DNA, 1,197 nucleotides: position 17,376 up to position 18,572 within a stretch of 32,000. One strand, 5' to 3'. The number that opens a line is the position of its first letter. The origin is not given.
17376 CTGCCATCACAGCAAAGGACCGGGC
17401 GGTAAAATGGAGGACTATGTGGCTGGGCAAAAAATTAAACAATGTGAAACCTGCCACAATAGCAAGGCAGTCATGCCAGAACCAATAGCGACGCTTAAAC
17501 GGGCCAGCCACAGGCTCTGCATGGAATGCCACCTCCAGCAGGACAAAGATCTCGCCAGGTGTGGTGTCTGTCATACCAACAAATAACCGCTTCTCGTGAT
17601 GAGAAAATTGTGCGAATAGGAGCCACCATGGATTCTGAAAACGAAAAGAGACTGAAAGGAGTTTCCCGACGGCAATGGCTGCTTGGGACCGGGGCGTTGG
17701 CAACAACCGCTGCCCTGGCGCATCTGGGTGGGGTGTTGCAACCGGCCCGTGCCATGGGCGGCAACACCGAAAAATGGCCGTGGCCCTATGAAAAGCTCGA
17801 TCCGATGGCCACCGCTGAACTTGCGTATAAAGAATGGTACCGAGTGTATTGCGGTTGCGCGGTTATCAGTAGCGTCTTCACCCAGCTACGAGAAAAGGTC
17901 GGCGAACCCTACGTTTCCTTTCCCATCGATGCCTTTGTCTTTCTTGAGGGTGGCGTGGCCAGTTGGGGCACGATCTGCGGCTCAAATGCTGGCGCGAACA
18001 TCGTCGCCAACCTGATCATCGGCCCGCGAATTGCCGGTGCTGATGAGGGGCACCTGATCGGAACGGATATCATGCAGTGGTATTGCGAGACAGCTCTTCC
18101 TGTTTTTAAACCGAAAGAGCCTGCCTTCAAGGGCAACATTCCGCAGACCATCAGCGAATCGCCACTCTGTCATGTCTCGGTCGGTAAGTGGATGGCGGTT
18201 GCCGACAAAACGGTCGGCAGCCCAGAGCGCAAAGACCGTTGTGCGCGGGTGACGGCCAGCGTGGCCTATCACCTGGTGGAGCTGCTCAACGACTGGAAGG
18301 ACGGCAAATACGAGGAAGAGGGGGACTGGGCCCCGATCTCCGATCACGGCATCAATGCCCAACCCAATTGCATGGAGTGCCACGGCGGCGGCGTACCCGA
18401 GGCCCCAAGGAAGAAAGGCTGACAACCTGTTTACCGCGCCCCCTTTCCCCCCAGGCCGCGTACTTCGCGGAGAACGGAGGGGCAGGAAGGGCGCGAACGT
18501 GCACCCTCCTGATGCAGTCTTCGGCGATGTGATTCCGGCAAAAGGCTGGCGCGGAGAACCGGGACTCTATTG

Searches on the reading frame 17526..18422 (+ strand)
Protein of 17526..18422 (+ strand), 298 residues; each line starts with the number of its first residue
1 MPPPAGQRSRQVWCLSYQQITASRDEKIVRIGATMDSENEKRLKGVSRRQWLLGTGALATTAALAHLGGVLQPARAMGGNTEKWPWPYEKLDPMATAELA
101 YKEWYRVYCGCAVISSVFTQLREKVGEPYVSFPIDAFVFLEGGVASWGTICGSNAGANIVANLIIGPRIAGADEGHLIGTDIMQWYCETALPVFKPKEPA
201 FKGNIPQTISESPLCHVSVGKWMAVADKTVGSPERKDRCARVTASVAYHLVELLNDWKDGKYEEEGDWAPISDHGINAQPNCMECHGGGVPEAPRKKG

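Call 59: search_protein_families(library=ncbifam, proteins=[window:17526-18422:+], max_evalue=0.001)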
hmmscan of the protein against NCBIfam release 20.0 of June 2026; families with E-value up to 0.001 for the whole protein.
window:17526-18422:+ (298 aa): 1 family
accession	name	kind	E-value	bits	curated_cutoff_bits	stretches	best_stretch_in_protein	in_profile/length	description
NF047622.1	SptSoretCytCDesul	equivalog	2e-43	148.8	400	1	47-298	2-253/275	split-Soret cytochrome c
